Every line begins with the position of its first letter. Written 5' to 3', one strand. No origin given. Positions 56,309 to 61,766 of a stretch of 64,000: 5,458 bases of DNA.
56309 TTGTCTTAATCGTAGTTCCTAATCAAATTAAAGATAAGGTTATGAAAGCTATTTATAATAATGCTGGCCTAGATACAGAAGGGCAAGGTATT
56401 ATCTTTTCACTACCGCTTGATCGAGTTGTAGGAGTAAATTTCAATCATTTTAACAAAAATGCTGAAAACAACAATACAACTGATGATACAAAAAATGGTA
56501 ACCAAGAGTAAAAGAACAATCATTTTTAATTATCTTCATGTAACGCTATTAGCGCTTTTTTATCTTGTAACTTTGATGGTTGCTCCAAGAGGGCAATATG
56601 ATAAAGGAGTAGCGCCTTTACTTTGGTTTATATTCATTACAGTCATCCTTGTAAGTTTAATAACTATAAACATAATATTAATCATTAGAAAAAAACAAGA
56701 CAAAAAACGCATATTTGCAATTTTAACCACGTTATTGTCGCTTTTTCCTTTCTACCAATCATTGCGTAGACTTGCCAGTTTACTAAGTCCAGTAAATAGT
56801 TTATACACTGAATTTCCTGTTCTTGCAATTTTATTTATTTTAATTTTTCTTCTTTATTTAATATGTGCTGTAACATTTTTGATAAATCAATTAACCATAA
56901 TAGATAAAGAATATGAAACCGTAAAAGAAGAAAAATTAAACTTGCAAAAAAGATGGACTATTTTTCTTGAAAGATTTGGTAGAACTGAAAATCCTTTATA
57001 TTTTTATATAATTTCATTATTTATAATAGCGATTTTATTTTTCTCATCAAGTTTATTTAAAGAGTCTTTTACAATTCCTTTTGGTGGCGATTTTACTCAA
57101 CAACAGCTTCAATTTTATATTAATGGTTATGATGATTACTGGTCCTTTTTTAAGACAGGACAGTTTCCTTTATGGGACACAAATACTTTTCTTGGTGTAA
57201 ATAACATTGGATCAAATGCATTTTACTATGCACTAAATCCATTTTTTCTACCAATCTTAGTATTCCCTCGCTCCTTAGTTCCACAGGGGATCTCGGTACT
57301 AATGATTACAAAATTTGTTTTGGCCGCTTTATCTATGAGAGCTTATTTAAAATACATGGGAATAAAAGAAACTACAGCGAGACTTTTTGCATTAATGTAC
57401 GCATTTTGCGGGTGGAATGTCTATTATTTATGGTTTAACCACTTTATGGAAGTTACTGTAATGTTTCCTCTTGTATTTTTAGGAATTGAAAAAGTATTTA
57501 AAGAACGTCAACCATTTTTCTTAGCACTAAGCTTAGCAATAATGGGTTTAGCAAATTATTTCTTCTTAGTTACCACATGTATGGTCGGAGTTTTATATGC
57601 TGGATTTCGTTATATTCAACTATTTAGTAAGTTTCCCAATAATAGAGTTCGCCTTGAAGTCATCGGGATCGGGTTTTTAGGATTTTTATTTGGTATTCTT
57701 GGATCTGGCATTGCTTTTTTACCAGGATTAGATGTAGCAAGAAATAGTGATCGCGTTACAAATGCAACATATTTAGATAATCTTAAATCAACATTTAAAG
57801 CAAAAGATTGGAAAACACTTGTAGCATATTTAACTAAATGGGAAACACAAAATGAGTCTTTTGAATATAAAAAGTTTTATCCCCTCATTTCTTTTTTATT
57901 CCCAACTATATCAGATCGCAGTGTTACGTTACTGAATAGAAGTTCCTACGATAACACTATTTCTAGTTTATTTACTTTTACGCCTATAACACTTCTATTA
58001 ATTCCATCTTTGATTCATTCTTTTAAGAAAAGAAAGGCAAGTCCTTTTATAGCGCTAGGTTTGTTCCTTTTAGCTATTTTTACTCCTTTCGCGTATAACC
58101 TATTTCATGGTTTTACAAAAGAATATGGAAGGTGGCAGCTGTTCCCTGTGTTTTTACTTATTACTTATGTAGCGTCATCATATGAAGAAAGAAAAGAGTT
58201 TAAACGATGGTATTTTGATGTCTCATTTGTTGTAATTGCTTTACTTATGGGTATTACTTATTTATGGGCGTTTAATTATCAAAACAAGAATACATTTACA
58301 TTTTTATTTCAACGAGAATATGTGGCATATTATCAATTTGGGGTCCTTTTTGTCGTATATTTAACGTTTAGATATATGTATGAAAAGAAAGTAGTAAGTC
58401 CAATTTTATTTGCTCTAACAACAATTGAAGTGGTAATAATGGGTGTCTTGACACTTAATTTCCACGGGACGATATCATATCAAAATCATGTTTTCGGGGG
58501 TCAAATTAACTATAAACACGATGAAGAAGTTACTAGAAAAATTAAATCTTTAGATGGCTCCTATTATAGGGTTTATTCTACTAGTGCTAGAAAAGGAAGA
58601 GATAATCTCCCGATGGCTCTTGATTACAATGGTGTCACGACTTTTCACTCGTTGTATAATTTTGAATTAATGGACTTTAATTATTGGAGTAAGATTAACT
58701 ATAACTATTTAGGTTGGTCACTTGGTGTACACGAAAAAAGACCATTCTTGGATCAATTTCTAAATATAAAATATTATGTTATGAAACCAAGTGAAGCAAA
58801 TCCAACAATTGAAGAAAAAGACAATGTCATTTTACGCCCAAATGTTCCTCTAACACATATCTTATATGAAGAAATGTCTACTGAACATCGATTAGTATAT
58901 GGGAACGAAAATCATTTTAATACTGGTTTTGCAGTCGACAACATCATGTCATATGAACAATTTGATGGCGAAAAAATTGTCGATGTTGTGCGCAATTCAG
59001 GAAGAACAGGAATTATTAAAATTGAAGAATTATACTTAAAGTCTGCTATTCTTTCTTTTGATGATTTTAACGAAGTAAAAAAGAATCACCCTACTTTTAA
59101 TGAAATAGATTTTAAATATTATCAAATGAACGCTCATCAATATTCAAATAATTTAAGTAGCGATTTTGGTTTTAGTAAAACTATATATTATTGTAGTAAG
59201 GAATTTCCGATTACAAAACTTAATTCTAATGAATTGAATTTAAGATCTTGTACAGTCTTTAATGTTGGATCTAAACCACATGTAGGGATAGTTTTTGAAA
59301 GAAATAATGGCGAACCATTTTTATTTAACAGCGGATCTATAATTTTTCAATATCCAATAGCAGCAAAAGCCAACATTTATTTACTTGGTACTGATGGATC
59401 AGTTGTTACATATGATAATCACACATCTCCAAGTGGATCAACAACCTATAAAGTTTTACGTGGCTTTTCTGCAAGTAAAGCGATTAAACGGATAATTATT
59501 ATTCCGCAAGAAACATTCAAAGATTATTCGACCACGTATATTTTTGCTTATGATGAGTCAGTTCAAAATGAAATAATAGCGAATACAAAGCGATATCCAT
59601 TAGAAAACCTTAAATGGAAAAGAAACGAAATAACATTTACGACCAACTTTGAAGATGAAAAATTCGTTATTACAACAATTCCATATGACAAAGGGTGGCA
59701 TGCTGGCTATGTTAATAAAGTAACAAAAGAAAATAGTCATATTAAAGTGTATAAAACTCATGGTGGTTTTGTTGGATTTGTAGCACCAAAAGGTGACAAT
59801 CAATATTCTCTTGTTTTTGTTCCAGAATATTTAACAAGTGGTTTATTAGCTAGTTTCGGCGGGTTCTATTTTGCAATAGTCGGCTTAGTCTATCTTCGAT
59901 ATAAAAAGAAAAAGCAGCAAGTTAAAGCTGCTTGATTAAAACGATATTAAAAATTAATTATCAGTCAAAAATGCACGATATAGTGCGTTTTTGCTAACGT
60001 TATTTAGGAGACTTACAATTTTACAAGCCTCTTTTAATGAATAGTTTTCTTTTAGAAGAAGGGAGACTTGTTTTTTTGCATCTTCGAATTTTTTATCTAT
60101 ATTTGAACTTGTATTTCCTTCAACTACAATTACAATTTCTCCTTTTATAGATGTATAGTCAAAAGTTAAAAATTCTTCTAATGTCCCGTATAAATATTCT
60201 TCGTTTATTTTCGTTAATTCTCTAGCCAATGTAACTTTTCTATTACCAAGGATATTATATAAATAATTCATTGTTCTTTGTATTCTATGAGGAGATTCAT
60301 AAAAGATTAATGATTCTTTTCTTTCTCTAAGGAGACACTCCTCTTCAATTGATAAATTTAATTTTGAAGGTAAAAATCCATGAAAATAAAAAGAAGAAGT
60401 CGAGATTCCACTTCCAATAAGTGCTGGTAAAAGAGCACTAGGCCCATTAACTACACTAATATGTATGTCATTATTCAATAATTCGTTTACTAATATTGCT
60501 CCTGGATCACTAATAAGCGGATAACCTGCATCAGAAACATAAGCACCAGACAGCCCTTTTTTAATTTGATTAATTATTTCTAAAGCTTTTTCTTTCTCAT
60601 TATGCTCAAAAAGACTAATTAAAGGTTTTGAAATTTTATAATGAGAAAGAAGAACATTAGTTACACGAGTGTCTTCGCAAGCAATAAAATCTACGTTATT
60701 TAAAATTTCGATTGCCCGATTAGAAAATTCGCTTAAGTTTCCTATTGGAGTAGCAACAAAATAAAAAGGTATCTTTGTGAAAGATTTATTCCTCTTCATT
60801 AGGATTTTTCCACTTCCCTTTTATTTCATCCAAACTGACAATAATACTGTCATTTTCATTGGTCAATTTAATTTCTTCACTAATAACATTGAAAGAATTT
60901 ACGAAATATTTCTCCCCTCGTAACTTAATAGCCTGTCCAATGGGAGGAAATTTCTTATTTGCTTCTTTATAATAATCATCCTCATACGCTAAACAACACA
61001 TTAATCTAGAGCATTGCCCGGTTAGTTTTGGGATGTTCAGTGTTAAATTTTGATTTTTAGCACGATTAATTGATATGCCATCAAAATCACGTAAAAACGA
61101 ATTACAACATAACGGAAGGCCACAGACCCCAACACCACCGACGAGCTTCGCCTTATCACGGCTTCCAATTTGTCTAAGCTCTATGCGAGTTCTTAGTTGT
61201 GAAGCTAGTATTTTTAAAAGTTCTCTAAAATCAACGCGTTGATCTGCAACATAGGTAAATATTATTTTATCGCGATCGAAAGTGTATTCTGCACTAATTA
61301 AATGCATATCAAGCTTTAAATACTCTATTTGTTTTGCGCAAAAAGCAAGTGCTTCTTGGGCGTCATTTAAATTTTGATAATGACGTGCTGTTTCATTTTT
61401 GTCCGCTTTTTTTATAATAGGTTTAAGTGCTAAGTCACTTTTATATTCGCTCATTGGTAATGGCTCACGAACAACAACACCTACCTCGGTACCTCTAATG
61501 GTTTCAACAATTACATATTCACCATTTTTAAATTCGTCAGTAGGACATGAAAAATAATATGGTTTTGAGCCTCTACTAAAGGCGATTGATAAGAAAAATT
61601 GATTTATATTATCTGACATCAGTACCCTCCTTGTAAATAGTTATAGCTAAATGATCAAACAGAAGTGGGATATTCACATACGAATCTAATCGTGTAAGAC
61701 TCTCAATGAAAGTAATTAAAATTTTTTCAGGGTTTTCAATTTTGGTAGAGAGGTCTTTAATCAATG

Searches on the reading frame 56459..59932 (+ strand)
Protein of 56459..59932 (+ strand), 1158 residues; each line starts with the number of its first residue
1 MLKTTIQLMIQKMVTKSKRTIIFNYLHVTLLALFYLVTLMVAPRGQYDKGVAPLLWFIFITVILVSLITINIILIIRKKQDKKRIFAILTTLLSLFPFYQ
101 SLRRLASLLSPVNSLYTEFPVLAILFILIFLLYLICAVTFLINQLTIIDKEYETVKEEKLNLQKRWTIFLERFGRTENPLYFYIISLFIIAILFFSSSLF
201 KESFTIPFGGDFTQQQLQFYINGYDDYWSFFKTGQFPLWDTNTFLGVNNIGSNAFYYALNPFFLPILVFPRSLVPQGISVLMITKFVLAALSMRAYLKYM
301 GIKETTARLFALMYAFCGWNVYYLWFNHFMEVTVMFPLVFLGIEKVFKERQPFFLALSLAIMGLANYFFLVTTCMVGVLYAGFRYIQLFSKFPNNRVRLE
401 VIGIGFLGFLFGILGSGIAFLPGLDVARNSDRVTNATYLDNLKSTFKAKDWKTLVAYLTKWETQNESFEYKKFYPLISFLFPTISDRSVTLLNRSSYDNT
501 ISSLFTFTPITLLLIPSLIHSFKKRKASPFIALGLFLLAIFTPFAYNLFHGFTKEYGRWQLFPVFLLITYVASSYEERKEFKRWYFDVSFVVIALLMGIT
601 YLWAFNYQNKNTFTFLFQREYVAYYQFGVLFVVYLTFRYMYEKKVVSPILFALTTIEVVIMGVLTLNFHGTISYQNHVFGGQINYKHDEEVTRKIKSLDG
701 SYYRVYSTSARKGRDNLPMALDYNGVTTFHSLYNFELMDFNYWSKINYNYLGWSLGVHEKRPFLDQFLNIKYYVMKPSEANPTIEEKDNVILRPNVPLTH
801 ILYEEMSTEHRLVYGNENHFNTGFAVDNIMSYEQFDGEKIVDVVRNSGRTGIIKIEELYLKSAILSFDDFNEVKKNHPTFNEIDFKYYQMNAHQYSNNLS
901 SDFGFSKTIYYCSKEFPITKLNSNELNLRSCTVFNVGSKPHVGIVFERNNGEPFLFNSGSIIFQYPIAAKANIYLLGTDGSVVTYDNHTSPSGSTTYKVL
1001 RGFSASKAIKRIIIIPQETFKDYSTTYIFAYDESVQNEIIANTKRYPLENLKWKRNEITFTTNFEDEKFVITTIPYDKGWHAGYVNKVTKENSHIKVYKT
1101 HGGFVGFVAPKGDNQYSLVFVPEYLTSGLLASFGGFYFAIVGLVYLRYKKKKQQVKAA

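Call 7: search_protein_families(library=pfam, proteins=[window:56459-59932:+], max_evalue=0.001)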
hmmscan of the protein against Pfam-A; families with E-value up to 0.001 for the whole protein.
window:56459-59932:+ (1158 aa): 1 family
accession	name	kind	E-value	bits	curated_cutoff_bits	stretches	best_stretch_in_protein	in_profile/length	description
PF09586.16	YfhO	-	1.4e-61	209.4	28.5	2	462-1131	240-834/835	Bacterial membrane protein YfhO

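Call 43: search_protein_families(library=ncbifam, proteins=[window:56459-59932:+], max_evalue=0.001)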
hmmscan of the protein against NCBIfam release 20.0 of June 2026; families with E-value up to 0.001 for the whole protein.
window:56459-59932:+ (1158 aa): 2 families
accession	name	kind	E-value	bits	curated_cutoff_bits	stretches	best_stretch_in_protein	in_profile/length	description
NF047590.1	GlcsyltransPgfM2Strep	equivalog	2.5e-05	22.6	1500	1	1026-1141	765-875/884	glycosyltransferase PgfM2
NF047589.1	GlcsyltransPgfM1Strep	equivalog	3.1e-05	22.2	1400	1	1031-1134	844-942/955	glycosyltransferase PgfM1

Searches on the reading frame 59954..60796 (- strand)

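Call 56: search_protein_families(library=pfam, proteins=[window:59954-60796:-], max_evalue=0.00001)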
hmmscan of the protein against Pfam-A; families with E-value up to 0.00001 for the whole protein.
window:59954-60796:- (280 aa): 1 family
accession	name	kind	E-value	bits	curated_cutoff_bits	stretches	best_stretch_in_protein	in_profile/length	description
PF00590.25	TP_methylase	-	9.7e-23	81.7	27.8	1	11-209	2-211/212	Tetrapyrrole (Corrin/Porphyrin) Methylases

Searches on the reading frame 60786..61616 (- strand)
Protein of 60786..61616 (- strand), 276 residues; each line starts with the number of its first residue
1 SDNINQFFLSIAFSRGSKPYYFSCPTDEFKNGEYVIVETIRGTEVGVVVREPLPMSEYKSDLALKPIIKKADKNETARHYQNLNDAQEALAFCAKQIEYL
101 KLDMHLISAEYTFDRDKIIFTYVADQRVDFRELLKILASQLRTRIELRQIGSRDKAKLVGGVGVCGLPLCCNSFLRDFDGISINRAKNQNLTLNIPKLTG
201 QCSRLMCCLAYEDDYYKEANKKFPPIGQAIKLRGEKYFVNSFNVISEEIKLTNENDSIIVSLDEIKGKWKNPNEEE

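Call 56: search_protein_families(library=pfam, proteins=[window:60786-61616:-], max_evalue=0.00001)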
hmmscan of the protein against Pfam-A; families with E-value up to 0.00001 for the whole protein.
window:60786-61616:- (276 aa): 1 family
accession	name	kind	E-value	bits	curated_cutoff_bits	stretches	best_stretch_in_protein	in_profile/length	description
PF04468.17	PSP1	-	2e-28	99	27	1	65-150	1-86/86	PSP1 C-terminal conserved region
